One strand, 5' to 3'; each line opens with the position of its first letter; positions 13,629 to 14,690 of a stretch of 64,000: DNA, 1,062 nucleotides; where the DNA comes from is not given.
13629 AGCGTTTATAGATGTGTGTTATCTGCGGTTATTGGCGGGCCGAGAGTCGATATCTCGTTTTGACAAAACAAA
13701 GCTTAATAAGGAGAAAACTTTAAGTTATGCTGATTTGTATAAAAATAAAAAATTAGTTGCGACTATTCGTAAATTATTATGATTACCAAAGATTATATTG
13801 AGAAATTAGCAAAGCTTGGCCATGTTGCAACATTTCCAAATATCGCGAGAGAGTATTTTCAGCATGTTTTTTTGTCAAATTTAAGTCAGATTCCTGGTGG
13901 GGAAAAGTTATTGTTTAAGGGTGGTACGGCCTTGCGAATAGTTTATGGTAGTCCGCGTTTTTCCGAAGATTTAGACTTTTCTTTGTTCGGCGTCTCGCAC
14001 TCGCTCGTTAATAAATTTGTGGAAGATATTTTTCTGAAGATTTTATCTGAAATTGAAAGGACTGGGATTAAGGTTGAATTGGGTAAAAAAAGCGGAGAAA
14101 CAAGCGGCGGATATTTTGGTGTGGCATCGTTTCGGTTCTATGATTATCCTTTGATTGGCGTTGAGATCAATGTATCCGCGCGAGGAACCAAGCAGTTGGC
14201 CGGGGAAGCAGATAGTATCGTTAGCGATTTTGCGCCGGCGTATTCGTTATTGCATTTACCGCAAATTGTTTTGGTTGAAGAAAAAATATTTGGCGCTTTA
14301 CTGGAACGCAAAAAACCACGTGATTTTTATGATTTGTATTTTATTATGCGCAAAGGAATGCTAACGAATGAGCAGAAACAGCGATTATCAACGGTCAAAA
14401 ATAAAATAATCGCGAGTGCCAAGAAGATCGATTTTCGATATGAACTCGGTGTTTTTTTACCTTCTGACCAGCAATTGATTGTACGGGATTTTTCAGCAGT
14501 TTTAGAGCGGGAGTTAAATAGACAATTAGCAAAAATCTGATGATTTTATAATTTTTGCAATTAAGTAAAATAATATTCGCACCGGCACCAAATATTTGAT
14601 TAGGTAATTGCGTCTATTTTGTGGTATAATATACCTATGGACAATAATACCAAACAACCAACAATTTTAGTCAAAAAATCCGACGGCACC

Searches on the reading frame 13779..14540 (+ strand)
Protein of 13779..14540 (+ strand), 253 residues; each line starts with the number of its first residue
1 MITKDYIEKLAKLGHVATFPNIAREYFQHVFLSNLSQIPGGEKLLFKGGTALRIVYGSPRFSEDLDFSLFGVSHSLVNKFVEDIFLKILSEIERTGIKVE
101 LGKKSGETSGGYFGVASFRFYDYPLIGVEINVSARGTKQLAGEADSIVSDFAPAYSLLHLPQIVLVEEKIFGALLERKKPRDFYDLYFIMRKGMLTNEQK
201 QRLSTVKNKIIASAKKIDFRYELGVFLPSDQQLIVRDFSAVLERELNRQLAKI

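Call 9: search_protein_families(library=pfam, proteins=[window:13779-14540:+], max_evalue=0.01)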
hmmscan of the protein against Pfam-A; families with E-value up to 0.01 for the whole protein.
window:13779-14540:+ (253 aa): 1 family
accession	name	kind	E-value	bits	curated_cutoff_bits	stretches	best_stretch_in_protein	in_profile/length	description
PF08843.17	AbiEii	-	4.7e-24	86.1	22.5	1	31-216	2-191/238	Nucleotidyl transferase AbiEii toxin, Type IV TA system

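Call 27: find_homologous_proteins(query=window:13779-14540:+, max_evalue=1e-20)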
Query window:13779-14540:+ (253 aa): 3216 proteins with E <= 1e-20 among 8000 candidates; the best 120 are listed.
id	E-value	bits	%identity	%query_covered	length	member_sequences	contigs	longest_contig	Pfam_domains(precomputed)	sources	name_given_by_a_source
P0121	3.0e-159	546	100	100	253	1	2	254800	PF08843.18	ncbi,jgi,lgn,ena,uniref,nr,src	ncbi:MAG: hypothetical protein A3J93_03700 [Candidatus Magasanikbacteria bacterium RIFOXYC2_FULL_42_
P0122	1.2e-107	377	67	99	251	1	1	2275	PF08843.18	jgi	jgi:predicted nucleotidyltransferase component of viral defense system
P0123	2.5e-106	373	67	99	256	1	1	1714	PF08843.18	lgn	-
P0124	9.5e-106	371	66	99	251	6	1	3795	PF08843.18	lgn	-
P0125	1.0e-105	371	66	99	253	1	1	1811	PF08843.18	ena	-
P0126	2.1e-105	370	65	99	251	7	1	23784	PF08843.18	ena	-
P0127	2.1e-105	370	64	99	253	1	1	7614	PF08843.18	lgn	-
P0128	2.2e-105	370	66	99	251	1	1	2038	PF08843.18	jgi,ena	-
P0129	2.3e-105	370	66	100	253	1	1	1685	PF08843.18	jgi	jgi:predicted nucleotidyltransferase component of viral defense system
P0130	2.6e-105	369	65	100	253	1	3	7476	PF08843.18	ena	-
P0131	6.7e-105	368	66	99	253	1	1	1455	PF08843.18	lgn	-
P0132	8.3e-105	368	66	99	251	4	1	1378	PF08843.18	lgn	-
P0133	9.5e-105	367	64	100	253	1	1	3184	PF08843.18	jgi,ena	-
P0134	1.2e-104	367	65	99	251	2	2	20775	PF08843.18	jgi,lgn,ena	-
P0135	1.3e-104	367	63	100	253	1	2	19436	PF08843.18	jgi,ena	-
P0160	4.5e-103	362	63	100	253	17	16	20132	PF08843.18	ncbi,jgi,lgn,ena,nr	ncbi:hypothetical protein GW884_00090 [Candidatus Falkowbacteria bacterium]|nr:hypothetical protein 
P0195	6.5e-102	358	64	99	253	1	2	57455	PF08843.18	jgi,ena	jgi:predicted nucleotidyltransferase component of viral defense system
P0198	7.0e-102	358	65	99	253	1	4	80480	PF08843.18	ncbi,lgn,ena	ncbi:MAG: nucleotidyl transferase AbiEii/AbiGii toxin family protein [Patescibacteria group bacteriu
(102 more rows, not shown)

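Call 52: search_protein_families(library=padloc, proteins=[window:13779-14540:+], max_evalue=0.01)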
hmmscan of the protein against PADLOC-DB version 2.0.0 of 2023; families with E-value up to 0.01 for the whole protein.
window:13779-14540:+ (253 aa): 27 families (the best 25 are shown)
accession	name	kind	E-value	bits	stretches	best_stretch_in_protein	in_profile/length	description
PDLC02313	AbiEii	-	3.7e-23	80.3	1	16-192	15-191/254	AbiEii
PDLC02304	AbiEii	-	7e-23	79.9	1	1-242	1-234/260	AbiEii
PDLC02323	AbiEii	-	2e-21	74.7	1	1-198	1-192/248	AbiEii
PDLC02293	AbiEii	-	6.1e-19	66.6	1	21-106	19-101/270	AbiEii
PDLC02330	AbiEii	-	8.7e-17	59.6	1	25-232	8-200/219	AbiEii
PDLC02296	AbiEii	-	1.8e-15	54.9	1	8-69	9-71/282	AbiEii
PDLC02307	AbiEii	-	3.7e-14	51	1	33-205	17-162/219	AbiEii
PDLC02292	AbiEii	-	5.1e-14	50.7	1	22-196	28-212/283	AbiEii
PDLC02328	AbiEii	-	2.1e-12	45.4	1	41-192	12-144/203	AbiEii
PDLC02317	AbiEii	-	7e-12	43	2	42-100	42-101/396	AbiEii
PDLC02305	AbiEii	-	1.1e-11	42.6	1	42-217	43-216/306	AbiEii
PDLC02321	AbiEii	-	1.7e-10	39.1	2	14-95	14-98/296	AbiEii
PDLC02318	AbiEii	-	4.1e-10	37.5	1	31-207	29-200/280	AbiEii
PDLC02324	AbiEii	-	9.4e-10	36.6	1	41-87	24-71/231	AbiEii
PDLC02288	AbiEii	-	1.9e-09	34.9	1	6-98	16-105/294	AbiEii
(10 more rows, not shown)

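Call 72: find_encoding_contigs(protein=P0126, flank=5000, max_places=3)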
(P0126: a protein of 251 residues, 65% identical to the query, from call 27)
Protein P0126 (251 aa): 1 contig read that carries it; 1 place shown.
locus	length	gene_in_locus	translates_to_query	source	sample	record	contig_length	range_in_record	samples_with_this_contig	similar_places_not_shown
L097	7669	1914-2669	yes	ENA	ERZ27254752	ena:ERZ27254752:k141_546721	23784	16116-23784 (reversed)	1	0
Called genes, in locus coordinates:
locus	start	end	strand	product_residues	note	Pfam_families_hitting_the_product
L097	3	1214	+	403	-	?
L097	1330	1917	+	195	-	-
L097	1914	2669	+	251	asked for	PF08843:AbiEii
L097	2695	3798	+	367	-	PF01041:DegT_DnrJ_EryC1, PF00155:Aminotran_1_2, PF01053:Cys_Met_Meta_PP, PF01212:Beta_elim_lyase (weak)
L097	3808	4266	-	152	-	-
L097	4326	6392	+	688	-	PF00535:Glycos_transf_2, PF10111:Glyco_tranf_2_2, PF13641:Glyco_tranf_2_3, PF00535:Glycos_transf_2, PF10111:Glyco_tranf_2_2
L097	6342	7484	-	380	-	PF00535:Glycos_transf_2, PF10111:Glyco_tranf_2_2, PF13641:Glyco_tranf_2_3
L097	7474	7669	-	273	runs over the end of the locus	PF01370:Epimerase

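Call 73: find_encoding_contigs(protein=P0134, flank=5000, max_places=3)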
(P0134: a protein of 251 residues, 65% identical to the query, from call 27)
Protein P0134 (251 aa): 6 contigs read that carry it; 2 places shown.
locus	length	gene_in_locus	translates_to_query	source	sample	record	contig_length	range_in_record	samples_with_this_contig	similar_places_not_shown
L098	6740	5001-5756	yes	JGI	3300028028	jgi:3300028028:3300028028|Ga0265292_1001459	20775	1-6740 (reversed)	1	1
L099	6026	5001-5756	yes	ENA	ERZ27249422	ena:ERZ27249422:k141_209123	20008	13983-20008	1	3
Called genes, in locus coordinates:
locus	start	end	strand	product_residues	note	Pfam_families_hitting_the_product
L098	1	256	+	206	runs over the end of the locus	-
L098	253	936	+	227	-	-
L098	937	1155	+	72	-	-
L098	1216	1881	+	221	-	PF05552:MS_channel_1st_1 (weak)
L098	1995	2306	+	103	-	-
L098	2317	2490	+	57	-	-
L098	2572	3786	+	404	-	PF13173:AAA_14, PF13635:DUF4143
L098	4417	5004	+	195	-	PF13338:AbiEi_4 (weak)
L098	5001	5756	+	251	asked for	PF08843:AbiEii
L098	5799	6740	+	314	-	?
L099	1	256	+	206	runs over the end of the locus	-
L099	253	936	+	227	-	-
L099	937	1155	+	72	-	-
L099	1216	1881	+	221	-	PF05552:MS_channel_1st_1 (weak)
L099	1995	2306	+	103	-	-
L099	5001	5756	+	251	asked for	PF08843:AbiEii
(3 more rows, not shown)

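Call 78: find_encoding_contigs(protein=P0160, flank=5000, max_places=4)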
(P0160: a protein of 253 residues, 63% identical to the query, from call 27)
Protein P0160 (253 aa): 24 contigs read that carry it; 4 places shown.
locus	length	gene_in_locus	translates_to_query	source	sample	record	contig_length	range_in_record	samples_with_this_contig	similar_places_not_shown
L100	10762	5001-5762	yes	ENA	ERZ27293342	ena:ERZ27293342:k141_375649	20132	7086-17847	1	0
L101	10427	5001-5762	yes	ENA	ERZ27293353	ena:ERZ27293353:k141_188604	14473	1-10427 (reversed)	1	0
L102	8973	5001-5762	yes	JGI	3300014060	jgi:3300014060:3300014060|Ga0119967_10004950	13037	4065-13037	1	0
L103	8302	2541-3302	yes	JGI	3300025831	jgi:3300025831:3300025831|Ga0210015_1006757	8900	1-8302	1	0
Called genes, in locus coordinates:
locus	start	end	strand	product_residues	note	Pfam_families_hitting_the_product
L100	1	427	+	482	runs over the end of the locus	PF00133:tRNA-synt_1, PF01406:tRNA-synt_1e, PF09334:tRNA-synt_1g, PF00133:tRNA-synt_1, PF01406:tRNA-synt_1e (weak)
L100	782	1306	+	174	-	PF02674:Colicin_V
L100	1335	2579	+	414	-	PF00391:PEP-utilizers (weak)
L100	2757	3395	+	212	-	-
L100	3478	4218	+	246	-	PF08843:AbiEii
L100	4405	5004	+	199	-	-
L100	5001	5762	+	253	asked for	PF08843:AbiEii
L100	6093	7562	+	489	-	PF02518:HATPase_c (weak), PF13589:HATPase_c_3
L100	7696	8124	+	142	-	-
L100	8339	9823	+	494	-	PF00391:PEP-utilizers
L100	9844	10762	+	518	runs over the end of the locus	PF00391:PEP-utilizers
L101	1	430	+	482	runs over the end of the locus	PF00133:tRNA-synt_1, PF01406:tRNA-synt_1e, PF09334:tRNA-synt_1g, PF00133:tRNA-synt_1, PF01406:tRNA-synt_1e (weak)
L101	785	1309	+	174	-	PF02674:Colicin_V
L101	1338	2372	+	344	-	-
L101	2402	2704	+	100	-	PF00391:PEP-utilizers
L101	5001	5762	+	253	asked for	PF08843:AbiEii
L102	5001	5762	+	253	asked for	PF08843:AbiEii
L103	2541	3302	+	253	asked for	PF08843:AbiEii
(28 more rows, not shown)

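Call 79: find_encoding_contigs(protein=P0195, flank=5000, max_places=2)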
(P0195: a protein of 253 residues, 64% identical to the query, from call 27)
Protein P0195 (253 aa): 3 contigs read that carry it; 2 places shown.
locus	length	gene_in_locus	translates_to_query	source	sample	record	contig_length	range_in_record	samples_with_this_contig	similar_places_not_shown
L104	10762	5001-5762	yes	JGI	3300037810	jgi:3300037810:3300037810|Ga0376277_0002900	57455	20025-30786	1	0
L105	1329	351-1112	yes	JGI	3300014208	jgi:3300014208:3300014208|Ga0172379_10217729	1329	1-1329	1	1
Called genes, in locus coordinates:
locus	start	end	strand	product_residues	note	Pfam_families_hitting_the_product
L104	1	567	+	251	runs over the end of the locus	PF23023:Anti-Pycsar_Apyc1, PF00753:Lactamase_B, PF13483:Lactamase_B_3, PF12706:Lactamase_B_2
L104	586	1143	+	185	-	PF06414:Zeta_toxin (weak), PF13238:AAA_18 (weak), PF13521:AAA_28 (faint), PF13671:AAA_33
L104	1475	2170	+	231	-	PF20582:UPF0758_N, PF04002:RadC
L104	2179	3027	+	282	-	PF02498:Bro-N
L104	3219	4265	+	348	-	PF14213:DUF4325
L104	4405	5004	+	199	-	PF13338:AbiEi_4 (weak)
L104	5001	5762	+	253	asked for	PF08843:AbiEii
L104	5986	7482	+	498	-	PF12161:HsdM_N, PF02384:N6_Mtase, PF01170:UPF0020 (faint), PF20473:MmeI_Mtase (faint), PF07669:Eco57I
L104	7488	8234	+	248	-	PF12686:DUF3800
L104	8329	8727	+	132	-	-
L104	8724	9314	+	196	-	-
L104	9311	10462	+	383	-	PF01420:Methylase_S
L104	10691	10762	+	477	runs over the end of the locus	PF25199:nSTAND_NTPase5 (faint), PF20720:nSTAND3 (weak), PF13173:AAA_14, PF13635:DUF4143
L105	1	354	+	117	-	?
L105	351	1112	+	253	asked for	PF08843:AbiEii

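Call 80: find_encoding_contigs(protein=P0198, flank=5000, max_places=2)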
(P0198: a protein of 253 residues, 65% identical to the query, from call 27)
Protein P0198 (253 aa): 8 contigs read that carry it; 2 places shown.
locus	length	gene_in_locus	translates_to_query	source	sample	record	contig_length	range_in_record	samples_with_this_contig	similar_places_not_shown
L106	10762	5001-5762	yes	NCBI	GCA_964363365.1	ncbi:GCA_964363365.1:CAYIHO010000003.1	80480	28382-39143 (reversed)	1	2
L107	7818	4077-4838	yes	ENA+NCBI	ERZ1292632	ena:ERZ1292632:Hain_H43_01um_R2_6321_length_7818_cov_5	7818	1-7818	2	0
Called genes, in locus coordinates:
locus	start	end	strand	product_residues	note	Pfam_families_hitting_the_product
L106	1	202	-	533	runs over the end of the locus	PF00117:GATase, PF02540:NAD_synthase (faint), PF00958:GMP_synt_C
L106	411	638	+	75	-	-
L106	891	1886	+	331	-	PF02195:ParB_N, PF17762:HTH_ParB (weak)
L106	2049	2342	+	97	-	-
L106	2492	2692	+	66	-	-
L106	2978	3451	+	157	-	-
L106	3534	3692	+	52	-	-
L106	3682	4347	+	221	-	PF20582:UPF0758_N, PF04002:RadC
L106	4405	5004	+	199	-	-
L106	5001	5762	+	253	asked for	PF08843:AbiEii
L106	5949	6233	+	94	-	PF00708:Acylphosphatase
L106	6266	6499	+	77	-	-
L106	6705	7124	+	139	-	-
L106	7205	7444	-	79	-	-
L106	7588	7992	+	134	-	PF07883:Cupin_2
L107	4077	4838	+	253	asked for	PF08843:AbiEii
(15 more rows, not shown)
